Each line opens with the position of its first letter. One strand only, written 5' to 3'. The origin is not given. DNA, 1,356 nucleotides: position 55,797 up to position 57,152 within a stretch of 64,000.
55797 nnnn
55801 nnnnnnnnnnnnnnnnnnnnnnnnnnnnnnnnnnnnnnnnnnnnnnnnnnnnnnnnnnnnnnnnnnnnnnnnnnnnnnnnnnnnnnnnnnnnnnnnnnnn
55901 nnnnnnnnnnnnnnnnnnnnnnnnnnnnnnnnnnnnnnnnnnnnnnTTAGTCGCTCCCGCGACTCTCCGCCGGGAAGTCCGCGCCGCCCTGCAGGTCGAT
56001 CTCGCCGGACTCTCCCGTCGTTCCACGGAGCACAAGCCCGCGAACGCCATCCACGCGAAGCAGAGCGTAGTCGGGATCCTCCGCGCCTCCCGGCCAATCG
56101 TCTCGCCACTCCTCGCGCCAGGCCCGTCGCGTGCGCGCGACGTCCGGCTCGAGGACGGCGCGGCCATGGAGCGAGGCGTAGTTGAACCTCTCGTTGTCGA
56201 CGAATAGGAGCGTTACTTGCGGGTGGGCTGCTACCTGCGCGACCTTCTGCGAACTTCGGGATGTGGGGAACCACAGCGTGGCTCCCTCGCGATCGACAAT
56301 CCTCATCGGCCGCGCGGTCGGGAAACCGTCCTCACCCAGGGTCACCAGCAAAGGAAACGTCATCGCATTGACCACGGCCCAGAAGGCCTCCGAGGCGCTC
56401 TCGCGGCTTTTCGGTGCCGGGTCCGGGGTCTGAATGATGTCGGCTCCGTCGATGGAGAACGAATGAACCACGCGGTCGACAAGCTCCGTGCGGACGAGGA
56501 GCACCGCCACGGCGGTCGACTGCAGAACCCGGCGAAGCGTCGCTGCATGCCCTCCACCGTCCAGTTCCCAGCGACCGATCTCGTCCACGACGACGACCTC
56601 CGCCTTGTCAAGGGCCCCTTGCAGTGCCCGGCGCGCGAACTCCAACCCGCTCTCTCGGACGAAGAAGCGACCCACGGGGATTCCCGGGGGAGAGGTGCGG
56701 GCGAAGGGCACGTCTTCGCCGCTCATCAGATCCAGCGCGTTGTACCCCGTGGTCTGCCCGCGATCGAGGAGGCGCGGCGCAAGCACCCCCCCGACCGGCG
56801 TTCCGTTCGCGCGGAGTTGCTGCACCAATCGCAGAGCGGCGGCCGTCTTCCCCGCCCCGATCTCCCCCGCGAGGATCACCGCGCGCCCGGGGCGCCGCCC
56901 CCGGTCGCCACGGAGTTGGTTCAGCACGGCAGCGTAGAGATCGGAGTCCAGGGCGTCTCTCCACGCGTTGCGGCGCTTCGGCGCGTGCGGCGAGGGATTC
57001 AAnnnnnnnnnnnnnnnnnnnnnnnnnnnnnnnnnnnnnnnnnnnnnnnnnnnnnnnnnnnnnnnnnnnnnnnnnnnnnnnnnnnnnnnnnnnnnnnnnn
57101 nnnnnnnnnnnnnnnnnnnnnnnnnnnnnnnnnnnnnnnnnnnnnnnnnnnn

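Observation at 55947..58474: NTPase_1 (THEP1-like) P-loop domain fused to a PNPOx-like FMN-binding domain, co-transcribed with a TrpB-fold PLP enzyme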

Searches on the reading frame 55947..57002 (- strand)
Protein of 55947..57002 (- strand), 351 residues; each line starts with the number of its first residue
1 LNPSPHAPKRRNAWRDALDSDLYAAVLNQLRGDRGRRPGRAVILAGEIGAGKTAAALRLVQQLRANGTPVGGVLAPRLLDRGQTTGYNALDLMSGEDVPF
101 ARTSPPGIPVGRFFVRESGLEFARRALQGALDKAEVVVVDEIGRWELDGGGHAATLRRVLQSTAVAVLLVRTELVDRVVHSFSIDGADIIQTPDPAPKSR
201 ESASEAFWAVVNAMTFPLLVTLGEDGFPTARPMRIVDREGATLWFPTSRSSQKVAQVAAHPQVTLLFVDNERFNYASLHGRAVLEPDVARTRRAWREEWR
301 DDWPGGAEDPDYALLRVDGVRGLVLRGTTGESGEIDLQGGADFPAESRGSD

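Call 4: search_protein_families(library=pfam, proteins=[window:55947-57002:-], max_evalue=1)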
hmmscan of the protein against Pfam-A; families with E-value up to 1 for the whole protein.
window:55947-57002:- (351 aa): 16 families
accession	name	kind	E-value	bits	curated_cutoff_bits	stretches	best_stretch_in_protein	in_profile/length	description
PF03266.21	NTPase_1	-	8e-22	78.3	23.9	1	42-180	2-142/168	NTPase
PF16242.11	Pyrid_ox_like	-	5.9e-19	68.5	28.8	1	204-321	3-121/149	Pyridoxamine 5'-phosphate oxidase like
PF01243.27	PNPOx_N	-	1.5e-15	58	28.1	1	209-318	7-112/120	Pyridoxamine 5'-phosphate oxidase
PF10649.15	DUF2478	-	1.7e-05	24.9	22.3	1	58-176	18-136/159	Protein of unknown function (DUF2478)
PF13401.12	AAA_22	-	0.00026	21.7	27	1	39-172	5-123/130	AAA domain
PF13191.12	AAA_16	-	0.0015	19.5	32.6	1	24-67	10-52/167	AAA ATPase domain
PF05729.18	NACHT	-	0.0028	17.9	26.7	1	40-68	1-29/167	NACHT domain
PF06068.19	TIP49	-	0.0085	15.7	23.8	1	36-65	47-76/347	TIP49 P-loop domain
PF02367.23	TsaE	-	0.027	14.8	26.6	1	37-66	19-48/128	Threonylcarbamoyl adenosine biosynthesis protein TsaE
PF00270.35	DEAD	-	0.035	14.3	26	0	39-63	14-39/167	DEAD/DEAH box helicase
PF25199.1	nSTAND_NTPase5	-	0.038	14.3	34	1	22-68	24-71/145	Novel STAND NTPase 5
PF20720.3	nSTAND3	-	0.068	13.3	27.2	1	40-67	18-45/155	Novel STAND NTPase 3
PF13238.12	AAA_18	-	0.16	12.9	29.4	1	42-146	1-84/128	AAA domain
PF06414.18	Zeta_toxin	-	0.26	11.2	22.3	1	40-64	17-41/199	Zeta toxin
PF13604.12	AAA_30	-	0.56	10.3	27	0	40-76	19-54/191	AAA domain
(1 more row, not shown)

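Call 5: search_protein_families(library=ncbifam, proteins=[window:55947-57002:-], max_evalue=1)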
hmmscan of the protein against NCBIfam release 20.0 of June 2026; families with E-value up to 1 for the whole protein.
window:55947-57002:- (351 aa): 9 families
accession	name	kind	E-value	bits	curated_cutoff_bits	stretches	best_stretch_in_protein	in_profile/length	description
NF010248.0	PRK13695.1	equivalog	1.9e-21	76.6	156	1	42-182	6-148/180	NTPase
TIGR03618.1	Rv1155_F420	subfamily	6.5e-13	49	79.05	1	210-293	4-89/127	TIGR03618 family F420-dependent PPOX class oxidoreductase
TIGR03666.1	Rv2061_F420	subfamily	0.00021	21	84.9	1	215-269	13-66/132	PPOX class F420-dependent oxidoreductase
NF004231.0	PRK05679.1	subfamily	0.0022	17.4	129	1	203-269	37-100/213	pyridoxal 5'-phosphate synthase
NF000261.1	NimABCDEF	equivalog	0.004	17.1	260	1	200-275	10-84/153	NimABCDEF family 5-nitroimidazole reductase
TIGR00558.3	pdxH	equivalog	0.0045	16.6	180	1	208-269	18-76/190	pyridoxamine 5'-phosphate oxidase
TIGR03667.1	Rv3369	hypoth_equivalog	0.027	14.4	125.3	1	219-291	19-91/130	TIGR03667 family PPOX class F420-dependent oxidoreductase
NF038214.1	IS21_help_AAA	equivalog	0.04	13.6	200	0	39-80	90-131/232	IS21-like element helper ATPase IstB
TIGR02928.1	TIGR02928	subfamily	0.23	10.3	181.3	1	35-67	37-68/366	orc1/cdc6 family replication initiation protein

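Call 7: find_homologous_proteins(query=window:55947-57002:-)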
Query window:55947-57002:- (351 aa): 58 proteins with E <= 0.001 among 8000 candidates.
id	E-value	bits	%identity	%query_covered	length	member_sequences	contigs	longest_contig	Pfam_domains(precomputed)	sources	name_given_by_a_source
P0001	4.4e-229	778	100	100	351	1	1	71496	PF01243.28,PF03266.22,PF16242.12,PF10649.16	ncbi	ncbi:MAG: nucleoside-triphosphatase [Candidatus Bipolaricaulota bacterium]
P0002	2.8e-127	443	62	96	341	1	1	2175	PF01243.28,PF03266.22,PF16242.12,PF10649.16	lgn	-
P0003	7.8e-119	415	55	92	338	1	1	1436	PF01243.28,PF03266.22,PF16242.12,PF10649.16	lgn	-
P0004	3.5e-118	413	57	96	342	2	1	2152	PF01243.28,PF03266.22,PF16242.12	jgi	-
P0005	7.8e-117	409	55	93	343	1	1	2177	PF01243.28,PF03266.22,PF16242.12,PF10649.16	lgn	-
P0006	2.3e-116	407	57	96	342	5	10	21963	PF01243.28,PF03266.22,PF16242.12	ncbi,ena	-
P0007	4.0e-115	403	56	95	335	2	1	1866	PF01243.28,PF03266.22,PF16242.12,PF10649.16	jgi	jgi:general stress protein 26/nucleoside-triphosphatase THEP1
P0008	3.7e-114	400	60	84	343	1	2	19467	PF01243.28,PF03266.22,PF16242.12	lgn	-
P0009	8.7e-113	395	54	94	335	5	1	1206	PF01243.28,PF03266.22,PF16242.12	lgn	-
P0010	6.2e-112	392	53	96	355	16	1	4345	PF01243.28,PF03266.22,PF16242.12,PF10649.16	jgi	-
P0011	1.1e-104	369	53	96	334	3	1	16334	PF01243.28,PF03266.22,PF16242.12,PF10649.16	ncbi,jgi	-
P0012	2.1e-104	368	58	84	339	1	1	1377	PF01243.28,PF03266.22,PF16242.12,PF10649.16,PF12900.14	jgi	jgi:general stress protein 26/nucleoside-triphosphatase THEP1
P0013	4.3e-104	367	54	95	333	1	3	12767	PF01243.28,PF03266.22,PF16242.12,PF10649.16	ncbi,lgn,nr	ncbi:MAG: nucleoside-triphosphatase [Candidatus Bipolaricaulis sp.]|nr:nucleoside-triphosphatase [Ca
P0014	7.5e-103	363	54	93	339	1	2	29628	PF01243.28,PF03266.22,PF16242.12,PF10649.16,PF12900.14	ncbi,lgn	ncbi:MAG: pyridoxamine 5'-phosphate oxidase family protein [Thermotogota bacterium]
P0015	9.1e-103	362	54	93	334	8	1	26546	PF01243.28,PF03266.22,PF16242.12,PF10649.16,PF12900.14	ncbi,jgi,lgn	-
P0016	3.3e-101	357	54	90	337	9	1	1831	PF01243.28,PF03266.22,PF16242.12,PF10649.16,PF12900.14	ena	-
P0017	3.9e-101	357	53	93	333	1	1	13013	PF01243.28,PF03266.22,PF16242.12,PF10649.16,PF12900.14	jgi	jgi:nucleoside-triphosphatase THEP1/general stress protein 26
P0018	5.1e-101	357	53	96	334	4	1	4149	PF01243.28,PF03266.22,PF16242.12,PF10649.16,PF12900.14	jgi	jgi:nucleoside-triphosphatase THEP1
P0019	2.1e-100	354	54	87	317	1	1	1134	PF01243.28,PF03266.22,PF16242.12,PF12900.14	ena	-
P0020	5.3e-100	353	52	95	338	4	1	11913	PF01243.28,PF03266.22,PF16242.12,PF12900.14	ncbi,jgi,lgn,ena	-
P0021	9.7e-100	352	53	90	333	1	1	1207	PF01243.28,PF03266.22,PF16242.12,PF10649.16,PF12900.14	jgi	-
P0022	2.7e-99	351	51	94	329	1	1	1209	PF01243.28,PF03266.22,PF16242.12,PF12900.14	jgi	jgi:general stress protein 26/nucleoside-triphosphatase THEP1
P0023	4.1e-99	350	52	94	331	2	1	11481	PF01243.28,PF03266.22,PF16242.12,PF12900.14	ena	-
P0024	6.3e-99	350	53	87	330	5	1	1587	PF01243.28,PF03266.22,PF16242.12,PF10649.16,PF12900.14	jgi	-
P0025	6.6e-99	350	52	95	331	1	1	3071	PF01243.28,PF03266.22,PF16242.12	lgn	-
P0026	1.7e-98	348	53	90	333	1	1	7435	PF01243.28,PF03266.22,PF16242.12,PF10649.16,PF12900.14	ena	-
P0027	3.3e-98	347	53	89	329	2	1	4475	PF01243.28,PF03266.22,PF16242.12,PF12900.14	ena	-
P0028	3.6e-98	347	53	87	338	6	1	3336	PF01243.28,PF03266.22,PF16242.12,PF12900.14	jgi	-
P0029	4.9e-98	347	53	86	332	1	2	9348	PF01243.28,PF03266.22,PF16242.12,PF12900.14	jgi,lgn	jgi:general stress protein 26/nucleoside-triphosphatase THEP1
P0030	8.0e-98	346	54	84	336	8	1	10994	PF01243.28,PF03266.22,PF16242.12,PF10649.16,PF12900.14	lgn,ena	-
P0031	3.5e-97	344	49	95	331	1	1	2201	PF01243.28,PF03266.22,PF16242.12,PF12900.14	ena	-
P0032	8.8e-97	343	54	86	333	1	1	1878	PF01243.28,PF03266.22,PF16242.12,PF10649.16,PF12900.14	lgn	-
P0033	1.1e-96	342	50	94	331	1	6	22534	PF01243.28,PF03266.22,PF16242.12,PF10649.16,PF12900.14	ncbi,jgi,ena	-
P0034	1.1e-96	342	49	94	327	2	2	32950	PF01243.28,PF03266.22,PF16242.12,PF10649.16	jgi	-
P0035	2.8e-96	341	51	94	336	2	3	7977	PF01243.28,PF03266.22,PF16242.12,PF12900.14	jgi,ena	-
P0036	6.0e-96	340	52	91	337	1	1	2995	PF01243.28,PF03266.22,PF16242.12,PF10649.16,PF12900.14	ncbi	-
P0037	1.1e-95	339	53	87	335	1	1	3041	PF01243.28,PF03266.22,PF16242.12,PF10649.16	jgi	-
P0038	2.5e-95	338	50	95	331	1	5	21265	PF01243.28,PF03266.22,PF16242.12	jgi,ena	-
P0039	3.4e-95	337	50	89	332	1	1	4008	PF01243.28,PF03266.22,PF16242.12,PF12900.14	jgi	jgi:general stress protein 26/nucleoside-triphosphatase THEP1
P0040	4.6e-95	337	51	87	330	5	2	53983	PF01243.28,PF03266.22,PF16242.12,PF12900.14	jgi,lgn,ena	-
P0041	2.2e-94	335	51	89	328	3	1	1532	PF01243.28,PF03266.22,PF16242.12,PF12900.14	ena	-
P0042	2.9e-94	334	52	87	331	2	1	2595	PF01243.28,PF03266.22,PF16242.12,PF12900.14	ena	-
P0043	3.9e-92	327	47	93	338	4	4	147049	PF01243.28,PF03266.22,PF16242.12,PF10649.16,PF12900.14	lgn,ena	-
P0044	4.3e-92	327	50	89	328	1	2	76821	PF01243.28,PF03266.22,PF16242.12,PF12900.14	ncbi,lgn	-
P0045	7.0e-92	326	50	95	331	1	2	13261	PF01243.28,PF03266.22,PF16242.12,PF10649.16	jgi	-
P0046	4.7e-91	324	49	94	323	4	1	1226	PF01243.28,PF03266.22,PF16242.12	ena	-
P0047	6.0e-91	323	49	89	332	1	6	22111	PF01243.28,PF03266.22,PF16242.12,PF10649.16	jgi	jgi:nucleoside-triphosphatase THEP1/general stress protein 26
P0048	1.0e-90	323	50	86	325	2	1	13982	PF01243.28,PF03266.22,PF16242.12,PF12900.14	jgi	-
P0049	2.0e-89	318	48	92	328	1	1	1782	PF01243.28,PF03266.22,PF16242.12,PF12900.14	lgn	-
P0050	2.8e-89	318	50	85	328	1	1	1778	PF01243.28,PF03266.22,PF16242.12,PF12900.14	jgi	jgi:general stress protein 26/nucleoside-triphosphatase THEP1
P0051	5.3e-87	310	51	86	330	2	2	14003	PF01243.28,PF03266.22,PF16242.12,PF12900.14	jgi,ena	-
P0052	3.0e-86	308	48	85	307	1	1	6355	PF01243.28,PF03266.22,PF16242.12,PF12900.14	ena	-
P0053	3.1e-86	308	49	86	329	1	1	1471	PF01243.28,PF03266.22,PF16242.12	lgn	-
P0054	8.1e-86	307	49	86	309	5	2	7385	PF01243.28,PF03266.22,PF16242.12,PF12900.14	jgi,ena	-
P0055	1.9e-85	305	50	86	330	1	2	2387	PF01243.28,PF03266.22,PF16242.12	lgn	-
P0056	2.7e-81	292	46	89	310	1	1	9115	PF01243.28,PF03266.22,PF16242.12,PF10649.16,PF12900.14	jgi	jgi:nucleoside-triphosphatase THEP1/general stress protein 26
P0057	1.4e-46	178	51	50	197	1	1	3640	PF03266.22,PF10649.16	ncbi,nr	ncbi:MAG: nucleoside-triphosphatase [Candidatus Bipolaricaulis sp.]|nr:nucleoside-triphosphatase [Ca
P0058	3.1e-9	55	38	42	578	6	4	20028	PF03266.22,PF10649.16,PF13191.13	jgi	-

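Call 8: find_encoding_contigs(protein=P0043, flank=8000, max_places=2)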
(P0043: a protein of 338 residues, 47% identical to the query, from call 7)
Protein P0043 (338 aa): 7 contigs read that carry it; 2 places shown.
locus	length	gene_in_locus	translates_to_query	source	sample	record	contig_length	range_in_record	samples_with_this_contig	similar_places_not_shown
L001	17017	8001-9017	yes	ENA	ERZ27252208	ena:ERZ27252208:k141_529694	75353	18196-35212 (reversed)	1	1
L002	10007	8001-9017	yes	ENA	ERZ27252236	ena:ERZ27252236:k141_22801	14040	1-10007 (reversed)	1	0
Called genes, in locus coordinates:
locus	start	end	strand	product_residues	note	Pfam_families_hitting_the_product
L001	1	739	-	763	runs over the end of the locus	PF01315:Ald_Xan_dh_C, PF02738:MoCoBD_1, PF20256:MoCoBD_2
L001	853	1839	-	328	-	PF02729:OTCace_N, PF00185:OTCace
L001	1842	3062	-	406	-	PF01546:Peptidase_M20, PF07687:M20_dimer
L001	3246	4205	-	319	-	PF00696:AA_kinase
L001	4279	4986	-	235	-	PF00392:GntR, PF07729:FCD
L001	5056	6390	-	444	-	PF01979:Amidohydro_1, PF12890:DHOase (weak), PF07969:Amidohydro_3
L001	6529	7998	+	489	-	PF00291:PALP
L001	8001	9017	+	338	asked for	PF03266:NTPase_1, PF10649:DUF2478, PF12900:Pyridox_ox_2 (weak), PF16242:Pyrid_ox_like, PF01243:PNPOx_N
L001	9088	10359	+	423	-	PF02646:RmuC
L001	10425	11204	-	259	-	PF03372:Exo_endo_phos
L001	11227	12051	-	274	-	PF01784:DUF34_NIF3 (faint)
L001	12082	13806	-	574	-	PF00485:PRK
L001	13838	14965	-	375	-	PF00850:Hist_deacetyl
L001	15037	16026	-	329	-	PF17963:Big_9 (weak), PF18911:PKD_4, PF00801:PKD, PF01841:Transglut_core (weak)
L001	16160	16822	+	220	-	PF02254:TrkA_N, PF03807:F420_oxidored (weak), PF13241:NAD_binding_7 (weak), PF13460:NAD_binding_10 (weak), PF02080:TrkA_C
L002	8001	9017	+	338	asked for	PF03266:NTPase_1, PF10649:DUF2478, PF12900:Pyridox_ox_2 (weak), PF16242:Pyrid_ox_like, PF01243:PNPOx_N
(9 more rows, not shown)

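Call 9: find_encoding_contigs(protein=P0014, flank=8000, max_places=2)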
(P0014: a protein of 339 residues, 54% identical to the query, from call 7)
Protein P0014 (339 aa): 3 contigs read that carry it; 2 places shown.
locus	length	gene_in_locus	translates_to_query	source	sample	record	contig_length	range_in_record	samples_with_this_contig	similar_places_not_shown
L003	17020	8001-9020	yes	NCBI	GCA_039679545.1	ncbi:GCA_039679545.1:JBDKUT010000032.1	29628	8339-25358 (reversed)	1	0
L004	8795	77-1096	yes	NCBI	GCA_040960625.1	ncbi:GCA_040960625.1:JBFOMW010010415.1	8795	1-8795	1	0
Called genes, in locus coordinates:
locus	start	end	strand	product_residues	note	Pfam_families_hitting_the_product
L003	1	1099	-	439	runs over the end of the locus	PF01979:Amidohydro_1, PF07969:Amidohydro_3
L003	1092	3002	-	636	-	PF02730:AFOR_N, PF01314:AFOR_C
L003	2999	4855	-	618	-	PF02730:AFOR_N, PF01314:AFOR_C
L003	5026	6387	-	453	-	PF07969:Amidohydro_3 (faint), PF01979:Amidohydro_1, PF12890:DHOase (faint)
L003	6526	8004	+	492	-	PF00291:PALP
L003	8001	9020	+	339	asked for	PF03266:NTPase_1, PF10649:DUF2478 (weak), PF12900:Pyridox_ox_2 (weak), PF16242:Pyrid_ox_like, PF01243:PNPOx_N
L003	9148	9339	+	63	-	-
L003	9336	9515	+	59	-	PF07927:HicA_toxin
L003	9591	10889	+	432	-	PF02646:RmuC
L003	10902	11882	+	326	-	PF00288:GHMP_kinases_N, PF08544:GHMP_kinases_C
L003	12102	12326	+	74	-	PF15970:HicB-like_2 (weak), PF21748:UPF0150, PF15919:HicB_lk_antitox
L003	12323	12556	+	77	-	PF07927:HicA_toxin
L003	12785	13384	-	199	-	PF00702:Hydrolase (weak), PF08645:PNK3P, PF13242:Hydrolase_like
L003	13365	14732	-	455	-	PF13580:SIS_2, PF01380:SIS (faint), PF00483:NTP_transferase, PF12804:NTP_transf_3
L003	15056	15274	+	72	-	-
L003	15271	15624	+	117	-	PF02452:PemK_toxin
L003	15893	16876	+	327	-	PF01073:3Beta_HSD, PF01370:Epimerase, PF02719:Polysacc_synt_2, PF04321:RmlD_sub_bind, PF13460:NAD_binding_10, PF16363:GDP_Man_Dehyd, PF07993:NAD_binding_4 (weak)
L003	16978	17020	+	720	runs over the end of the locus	PF00082:Peptidase_S8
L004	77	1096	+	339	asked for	PF03266:NTPase_1, PF10649:DUF2478 (weak), PF12900:Pyridox_ox_2 (weak), PF16242:Pyrid_ox_like, PF01243:PNPOx_N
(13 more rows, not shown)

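Call 10: find_encoding_contigs(protein=P0040, flank=8000, max_places=2)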
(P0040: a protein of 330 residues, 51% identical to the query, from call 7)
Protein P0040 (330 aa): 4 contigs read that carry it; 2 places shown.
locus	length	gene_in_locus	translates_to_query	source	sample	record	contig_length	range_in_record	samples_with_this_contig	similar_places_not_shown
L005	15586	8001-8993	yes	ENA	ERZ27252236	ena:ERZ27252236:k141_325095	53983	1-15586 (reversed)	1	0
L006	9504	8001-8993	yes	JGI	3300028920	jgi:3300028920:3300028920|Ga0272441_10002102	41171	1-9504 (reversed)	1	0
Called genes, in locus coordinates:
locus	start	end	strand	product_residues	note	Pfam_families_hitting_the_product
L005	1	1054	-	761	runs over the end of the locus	PF01315:Ald_Xan_dh_C, PF02738:MoCoBD_1, PF20256:MoCoBD_2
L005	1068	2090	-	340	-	PF02729:OTCace_N, PF00185:OTCace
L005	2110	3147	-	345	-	PF02729:OTCace_N, PF00185:OTCace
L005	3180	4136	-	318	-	PF00696:AA_kinase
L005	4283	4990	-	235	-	PF00392:GntR, PF07729:FCD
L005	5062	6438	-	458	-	PF01979:Amidohydro_1, PF07969:Amidohydro_3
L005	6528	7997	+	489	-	PF00291:PALP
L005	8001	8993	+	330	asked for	PF03266:NTPase_1, PF01243:PNPOx_N, PF12900:Pyridox_ox_2 (weak), PF16242:Pyrid_ox_like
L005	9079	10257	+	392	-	PF02646:RmuC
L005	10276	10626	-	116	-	-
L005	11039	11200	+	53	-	-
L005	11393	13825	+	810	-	PF00497:SBP_bac_3, PF00989:PAS (faint), PF08447:PAS_3, PF13426:PAS_9 (faint), PF08448:PAS_4, PF00512:HisKA, PF02518:HATPase_c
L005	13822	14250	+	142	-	PF00072:Response_reg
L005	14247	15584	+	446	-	?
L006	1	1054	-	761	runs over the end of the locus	PF01315:Ald_Xan_dh_C, PF02738:MoCoBD_1, PF20256:MoCoBD_2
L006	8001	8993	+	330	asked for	PF03266:NTPase_1, PF01243:PNPOx_N, PF12900:Pyridox_ox_2 (weak), PF16242:Pyrid_ox_like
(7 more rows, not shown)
